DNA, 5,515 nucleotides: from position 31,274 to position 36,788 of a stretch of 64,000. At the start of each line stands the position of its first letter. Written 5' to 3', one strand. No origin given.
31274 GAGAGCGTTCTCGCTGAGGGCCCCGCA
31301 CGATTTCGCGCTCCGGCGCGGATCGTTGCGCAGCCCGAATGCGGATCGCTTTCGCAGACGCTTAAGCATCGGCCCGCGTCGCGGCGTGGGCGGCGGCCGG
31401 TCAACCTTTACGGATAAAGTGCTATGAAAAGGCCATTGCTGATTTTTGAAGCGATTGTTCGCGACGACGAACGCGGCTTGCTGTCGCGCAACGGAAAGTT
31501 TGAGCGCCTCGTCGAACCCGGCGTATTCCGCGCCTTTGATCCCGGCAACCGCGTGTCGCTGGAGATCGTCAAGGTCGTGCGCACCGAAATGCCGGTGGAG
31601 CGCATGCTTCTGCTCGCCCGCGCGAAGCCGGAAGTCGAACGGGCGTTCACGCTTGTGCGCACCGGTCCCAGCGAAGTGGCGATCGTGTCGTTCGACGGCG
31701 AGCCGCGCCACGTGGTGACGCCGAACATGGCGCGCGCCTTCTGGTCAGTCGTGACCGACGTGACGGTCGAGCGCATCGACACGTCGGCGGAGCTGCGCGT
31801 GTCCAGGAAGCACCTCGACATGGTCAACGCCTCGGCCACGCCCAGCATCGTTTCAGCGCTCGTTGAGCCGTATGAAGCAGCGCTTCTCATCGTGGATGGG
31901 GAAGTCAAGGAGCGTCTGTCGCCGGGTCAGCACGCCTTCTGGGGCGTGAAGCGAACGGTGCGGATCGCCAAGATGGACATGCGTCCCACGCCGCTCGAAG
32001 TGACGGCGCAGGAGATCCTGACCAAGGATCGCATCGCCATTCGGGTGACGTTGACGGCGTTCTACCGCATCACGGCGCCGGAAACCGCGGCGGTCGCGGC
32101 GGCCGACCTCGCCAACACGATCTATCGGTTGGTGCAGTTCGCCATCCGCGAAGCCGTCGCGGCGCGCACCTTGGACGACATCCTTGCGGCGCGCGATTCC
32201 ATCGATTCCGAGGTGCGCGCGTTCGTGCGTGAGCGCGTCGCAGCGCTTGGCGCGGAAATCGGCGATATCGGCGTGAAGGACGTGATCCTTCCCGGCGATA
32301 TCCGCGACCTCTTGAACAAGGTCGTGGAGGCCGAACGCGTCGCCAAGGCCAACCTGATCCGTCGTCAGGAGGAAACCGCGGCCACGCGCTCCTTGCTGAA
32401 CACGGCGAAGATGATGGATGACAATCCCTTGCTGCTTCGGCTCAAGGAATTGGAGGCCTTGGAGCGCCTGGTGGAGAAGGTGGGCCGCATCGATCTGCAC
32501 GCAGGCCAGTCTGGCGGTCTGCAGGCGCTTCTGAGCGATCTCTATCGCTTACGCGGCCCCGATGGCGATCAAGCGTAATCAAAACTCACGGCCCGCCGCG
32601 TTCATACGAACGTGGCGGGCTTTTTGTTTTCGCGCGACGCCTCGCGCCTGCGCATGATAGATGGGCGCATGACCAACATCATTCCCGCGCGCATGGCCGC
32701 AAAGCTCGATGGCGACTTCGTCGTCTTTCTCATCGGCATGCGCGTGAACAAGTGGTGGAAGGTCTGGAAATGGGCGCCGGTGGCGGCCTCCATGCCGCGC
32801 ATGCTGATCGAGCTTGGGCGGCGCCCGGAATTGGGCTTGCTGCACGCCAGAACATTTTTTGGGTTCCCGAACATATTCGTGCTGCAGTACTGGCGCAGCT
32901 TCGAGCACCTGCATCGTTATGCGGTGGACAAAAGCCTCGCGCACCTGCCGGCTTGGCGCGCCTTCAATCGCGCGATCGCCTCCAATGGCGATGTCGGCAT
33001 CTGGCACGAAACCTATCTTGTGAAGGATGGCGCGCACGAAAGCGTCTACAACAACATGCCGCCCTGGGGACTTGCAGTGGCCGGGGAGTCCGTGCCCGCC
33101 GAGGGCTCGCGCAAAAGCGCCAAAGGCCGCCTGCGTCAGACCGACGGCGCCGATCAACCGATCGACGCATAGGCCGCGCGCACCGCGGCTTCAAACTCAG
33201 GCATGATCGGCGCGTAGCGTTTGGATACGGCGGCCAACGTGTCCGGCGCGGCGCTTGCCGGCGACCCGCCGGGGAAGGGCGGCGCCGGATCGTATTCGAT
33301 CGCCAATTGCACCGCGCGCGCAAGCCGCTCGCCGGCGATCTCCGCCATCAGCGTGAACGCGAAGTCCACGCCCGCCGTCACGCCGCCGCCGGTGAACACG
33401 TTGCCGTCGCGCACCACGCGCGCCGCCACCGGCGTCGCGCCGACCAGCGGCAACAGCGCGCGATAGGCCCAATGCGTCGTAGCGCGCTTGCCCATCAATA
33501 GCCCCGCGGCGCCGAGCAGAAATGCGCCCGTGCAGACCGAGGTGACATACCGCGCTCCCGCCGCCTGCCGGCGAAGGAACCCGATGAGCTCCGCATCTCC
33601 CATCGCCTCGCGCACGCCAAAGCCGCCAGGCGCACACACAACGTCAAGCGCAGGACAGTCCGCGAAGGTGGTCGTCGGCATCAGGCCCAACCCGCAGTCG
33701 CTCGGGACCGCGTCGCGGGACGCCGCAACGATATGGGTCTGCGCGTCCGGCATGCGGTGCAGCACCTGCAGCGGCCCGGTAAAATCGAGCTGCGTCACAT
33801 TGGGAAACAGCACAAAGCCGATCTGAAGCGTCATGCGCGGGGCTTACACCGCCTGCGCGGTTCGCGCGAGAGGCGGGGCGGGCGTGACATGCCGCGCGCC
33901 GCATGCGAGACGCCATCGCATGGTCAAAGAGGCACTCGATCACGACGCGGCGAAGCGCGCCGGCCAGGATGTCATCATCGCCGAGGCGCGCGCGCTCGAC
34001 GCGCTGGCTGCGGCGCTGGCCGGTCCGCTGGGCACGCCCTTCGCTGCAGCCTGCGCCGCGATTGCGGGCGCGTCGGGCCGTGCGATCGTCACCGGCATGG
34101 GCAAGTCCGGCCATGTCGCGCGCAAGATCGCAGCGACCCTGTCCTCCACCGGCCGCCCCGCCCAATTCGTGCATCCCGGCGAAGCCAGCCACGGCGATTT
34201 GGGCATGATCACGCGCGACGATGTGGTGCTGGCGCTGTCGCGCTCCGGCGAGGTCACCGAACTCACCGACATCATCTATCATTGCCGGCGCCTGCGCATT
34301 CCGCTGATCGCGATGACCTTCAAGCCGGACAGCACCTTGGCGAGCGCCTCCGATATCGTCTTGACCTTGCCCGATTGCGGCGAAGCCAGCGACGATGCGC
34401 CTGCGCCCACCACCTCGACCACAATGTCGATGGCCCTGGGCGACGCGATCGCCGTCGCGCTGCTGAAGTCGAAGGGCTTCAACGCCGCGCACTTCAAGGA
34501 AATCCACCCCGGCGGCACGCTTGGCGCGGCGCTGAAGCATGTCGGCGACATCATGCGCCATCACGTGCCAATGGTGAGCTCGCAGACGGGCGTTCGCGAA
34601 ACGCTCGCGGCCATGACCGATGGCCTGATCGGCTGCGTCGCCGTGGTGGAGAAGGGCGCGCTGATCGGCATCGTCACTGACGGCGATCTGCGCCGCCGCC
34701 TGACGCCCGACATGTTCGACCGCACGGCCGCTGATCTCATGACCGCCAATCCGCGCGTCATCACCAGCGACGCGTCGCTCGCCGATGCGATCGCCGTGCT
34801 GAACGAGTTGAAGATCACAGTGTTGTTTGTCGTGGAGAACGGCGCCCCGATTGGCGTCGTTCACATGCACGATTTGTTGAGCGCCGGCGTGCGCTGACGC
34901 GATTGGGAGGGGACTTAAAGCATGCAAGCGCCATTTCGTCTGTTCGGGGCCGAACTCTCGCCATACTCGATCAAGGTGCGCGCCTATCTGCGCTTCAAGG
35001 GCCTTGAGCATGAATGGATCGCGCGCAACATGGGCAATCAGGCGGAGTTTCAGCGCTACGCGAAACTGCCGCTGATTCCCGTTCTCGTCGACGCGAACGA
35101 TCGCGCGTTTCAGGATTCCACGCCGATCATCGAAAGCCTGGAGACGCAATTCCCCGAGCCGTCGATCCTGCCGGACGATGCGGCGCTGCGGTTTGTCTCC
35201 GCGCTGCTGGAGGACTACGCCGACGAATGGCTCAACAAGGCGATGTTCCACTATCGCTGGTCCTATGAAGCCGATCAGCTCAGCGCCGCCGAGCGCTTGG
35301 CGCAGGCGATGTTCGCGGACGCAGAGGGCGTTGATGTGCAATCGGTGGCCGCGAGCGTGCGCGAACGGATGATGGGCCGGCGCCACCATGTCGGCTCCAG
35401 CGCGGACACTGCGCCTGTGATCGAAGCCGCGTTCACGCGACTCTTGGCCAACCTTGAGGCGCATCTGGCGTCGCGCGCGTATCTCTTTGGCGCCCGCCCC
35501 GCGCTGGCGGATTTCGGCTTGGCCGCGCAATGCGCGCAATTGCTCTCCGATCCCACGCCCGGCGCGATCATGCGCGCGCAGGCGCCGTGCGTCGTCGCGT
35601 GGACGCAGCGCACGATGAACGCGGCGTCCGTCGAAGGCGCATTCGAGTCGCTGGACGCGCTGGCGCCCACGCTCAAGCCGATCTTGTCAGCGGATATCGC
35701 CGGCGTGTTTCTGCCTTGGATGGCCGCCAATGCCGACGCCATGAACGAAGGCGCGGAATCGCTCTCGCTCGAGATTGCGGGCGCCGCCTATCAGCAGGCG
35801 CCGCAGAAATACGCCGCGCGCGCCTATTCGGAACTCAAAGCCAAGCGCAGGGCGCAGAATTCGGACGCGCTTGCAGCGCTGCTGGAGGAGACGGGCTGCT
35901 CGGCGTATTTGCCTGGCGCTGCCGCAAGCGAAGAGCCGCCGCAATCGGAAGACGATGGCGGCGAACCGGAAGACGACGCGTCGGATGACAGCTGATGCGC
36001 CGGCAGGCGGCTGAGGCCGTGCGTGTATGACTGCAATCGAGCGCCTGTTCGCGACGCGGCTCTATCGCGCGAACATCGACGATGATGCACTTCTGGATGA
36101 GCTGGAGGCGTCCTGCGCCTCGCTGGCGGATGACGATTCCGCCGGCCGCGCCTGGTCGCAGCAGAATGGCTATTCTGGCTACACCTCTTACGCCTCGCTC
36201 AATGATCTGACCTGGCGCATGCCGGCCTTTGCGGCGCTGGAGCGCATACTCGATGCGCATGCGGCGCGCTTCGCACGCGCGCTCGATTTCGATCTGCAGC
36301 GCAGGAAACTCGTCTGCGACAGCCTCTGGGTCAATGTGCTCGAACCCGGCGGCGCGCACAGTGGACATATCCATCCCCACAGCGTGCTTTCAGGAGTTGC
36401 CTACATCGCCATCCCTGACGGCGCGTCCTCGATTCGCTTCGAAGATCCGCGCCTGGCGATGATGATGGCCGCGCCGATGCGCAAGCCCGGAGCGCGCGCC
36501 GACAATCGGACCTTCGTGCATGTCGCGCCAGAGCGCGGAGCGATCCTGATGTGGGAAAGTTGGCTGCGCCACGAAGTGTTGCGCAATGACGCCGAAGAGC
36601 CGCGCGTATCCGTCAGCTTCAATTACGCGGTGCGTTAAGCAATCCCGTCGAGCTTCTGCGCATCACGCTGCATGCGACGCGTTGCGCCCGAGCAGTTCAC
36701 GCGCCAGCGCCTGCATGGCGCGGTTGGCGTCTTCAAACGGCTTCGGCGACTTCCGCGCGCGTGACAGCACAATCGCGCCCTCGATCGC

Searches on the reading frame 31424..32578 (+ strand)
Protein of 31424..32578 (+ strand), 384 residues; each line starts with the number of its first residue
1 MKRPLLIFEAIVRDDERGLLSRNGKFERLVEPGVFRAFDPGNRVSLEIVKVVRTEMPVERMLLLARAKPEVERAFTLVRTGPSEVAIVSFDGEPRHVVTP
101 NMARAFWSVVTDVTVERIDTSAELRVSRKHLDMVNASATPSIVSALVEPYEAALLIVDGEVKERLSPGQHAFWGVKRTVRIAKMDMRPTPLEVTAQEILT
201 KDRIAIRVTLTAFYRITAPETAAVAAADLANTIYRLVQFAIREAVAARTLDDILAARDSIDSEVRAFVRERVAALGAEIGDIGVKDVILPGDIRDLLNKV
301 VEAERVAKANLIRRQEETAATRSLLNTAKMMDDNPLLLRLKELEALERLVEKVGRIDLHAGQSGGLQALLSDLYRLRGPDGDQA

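Call 39: search_protein_families(library=pfam, proteins=[window:31424-32578:+], max_evalue=0.001)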
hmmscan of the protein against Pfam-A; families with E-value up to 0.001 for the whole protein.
window:31424-32578:+ (384 aa): 1 family
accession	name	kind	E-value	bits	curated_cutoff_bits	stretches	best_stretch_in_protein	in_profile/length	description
PF01145.31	Band_7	-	3.6e-28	99.3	23.6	1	147-317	3-175/176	SPFH domain / Band 7 family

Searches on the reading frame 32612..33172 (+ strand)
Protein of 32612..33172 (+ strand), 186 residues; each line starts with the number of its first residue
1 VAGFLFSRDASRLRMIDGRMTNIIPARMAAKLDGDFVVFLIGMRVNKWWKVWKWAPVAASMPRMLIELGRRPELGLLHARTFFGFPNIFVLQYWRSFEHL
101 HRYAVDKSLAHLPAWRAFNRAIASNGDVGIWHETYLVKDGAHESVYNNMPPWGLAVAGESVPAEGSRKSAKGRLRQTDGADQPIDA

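Call 39: search_protein_families(library=pfam, proteins=[window:32612-33172:+], max_evalue=0.001)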
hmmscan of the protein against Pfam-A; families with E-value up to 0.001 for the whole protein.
window:32612-33172:+ (186 aa): 1 family
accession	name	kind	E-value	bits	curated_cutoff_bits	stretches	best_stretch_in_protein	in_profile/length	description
PF13826.12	Monooxy_af470-like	-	5.4e-44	149.7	25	1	36-154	1-118/118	Monooxygenase af470-like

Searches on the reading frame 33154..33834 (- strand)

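Call 39: search_protein_families(library=pfam, proteins=[window:33154-33834:-], max_evalue=0.001)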
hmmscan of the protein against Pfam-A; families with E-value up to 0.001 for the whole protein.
window:33154-33834:- (226 aa): 1 family
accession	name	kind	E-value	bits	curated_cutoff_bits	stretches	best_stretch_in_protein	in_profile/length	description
PF01965.30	DJ-1_PfpI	-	4.5e-26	92.1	26.6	1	6-164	4-164/165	DJ-1/PfpI family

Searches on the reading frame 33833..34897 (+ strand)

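Call 39: search_protein_families(library=pfam, proteins=[window:33833-34897:+], max_evalue=0.001)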
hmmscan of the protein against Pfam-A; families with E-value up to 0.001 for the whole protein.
window:33833-34897:+ (354 aa): 2 families
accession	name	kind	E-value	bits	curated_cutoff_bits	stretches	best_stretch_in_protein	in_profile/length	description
PF01380.27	SIS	-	4.9e-23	81.8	25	1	82-209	6-131/131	SIS domain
PF00571.33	CBS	-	1e-21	77.4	24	2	300-351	2-54/57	CBS domain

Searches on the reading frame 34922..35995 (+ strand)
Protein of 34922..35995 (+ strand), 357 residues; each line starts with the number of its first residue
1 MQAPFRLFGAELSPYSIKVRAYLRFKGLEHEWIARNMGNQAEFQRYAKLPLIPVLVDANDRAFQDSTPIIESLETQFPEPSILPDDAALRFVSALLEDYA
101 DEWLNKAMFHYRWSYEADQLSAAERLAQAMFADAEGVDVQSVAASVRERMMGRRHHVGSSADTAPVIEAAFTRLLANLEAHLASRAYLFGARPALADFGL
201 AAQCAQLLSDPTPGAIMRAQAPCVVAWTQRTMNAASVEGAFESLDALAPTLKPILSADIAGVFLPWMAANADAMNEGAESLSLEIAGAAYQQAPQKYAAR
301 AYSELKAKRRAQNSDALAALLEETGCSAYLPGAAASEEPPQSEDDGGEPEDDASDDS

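Call 39: search_protein_families(library=pfam, proteins=[window:34922-35995:+], max_evalue=0.001)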
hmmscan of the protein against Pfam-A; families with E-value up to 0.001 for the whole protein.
window:34922-35995:+ (357 aa): 5 families
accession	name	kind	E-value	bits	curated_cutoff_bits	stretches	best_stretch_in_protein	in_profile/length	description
PF13417.12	GST_N_3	-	2.5e-14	53.8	22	1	7-80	1-74/75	Glutathione S-transferase, N-terminal domain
PF13409.12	GST_N_2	-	1.5e-11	45.2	25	1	13-76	2-70/70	Glutathione S-transferase, N-terminal domain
PF17172.10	GST_N_4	-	1.7e-08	35.5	30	1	14-116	1-97/99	Glutathione S-transferase N-terminal domain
PF13410.11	GST_C_2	-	1.4e-07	32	24.9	1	167-230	7-69/69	Glutathione S-transferase, C-terminal domain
PF00043.30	GST_C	-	0.00012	22.7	20.7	1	171-233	31-91/93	Glutathione S-transferase, C-terminal domain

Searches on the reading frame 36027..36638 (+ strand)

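Call 39: search_protein_families(library=pfam, proteins=[window:36027-36638:+], max_evalue=0.001)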
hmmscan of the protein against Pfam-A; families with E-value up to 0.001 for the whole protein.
window:36027-36638:+ (203 aa): 1 family
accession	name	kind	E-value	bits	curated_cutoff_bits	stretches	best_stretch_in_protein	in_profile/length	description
PF13759.12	2OG-FeII_Oxy_5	-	1.4e-33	115.7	27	1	100-199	2-101/101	Putative 2OG-Fe(II) oxygenase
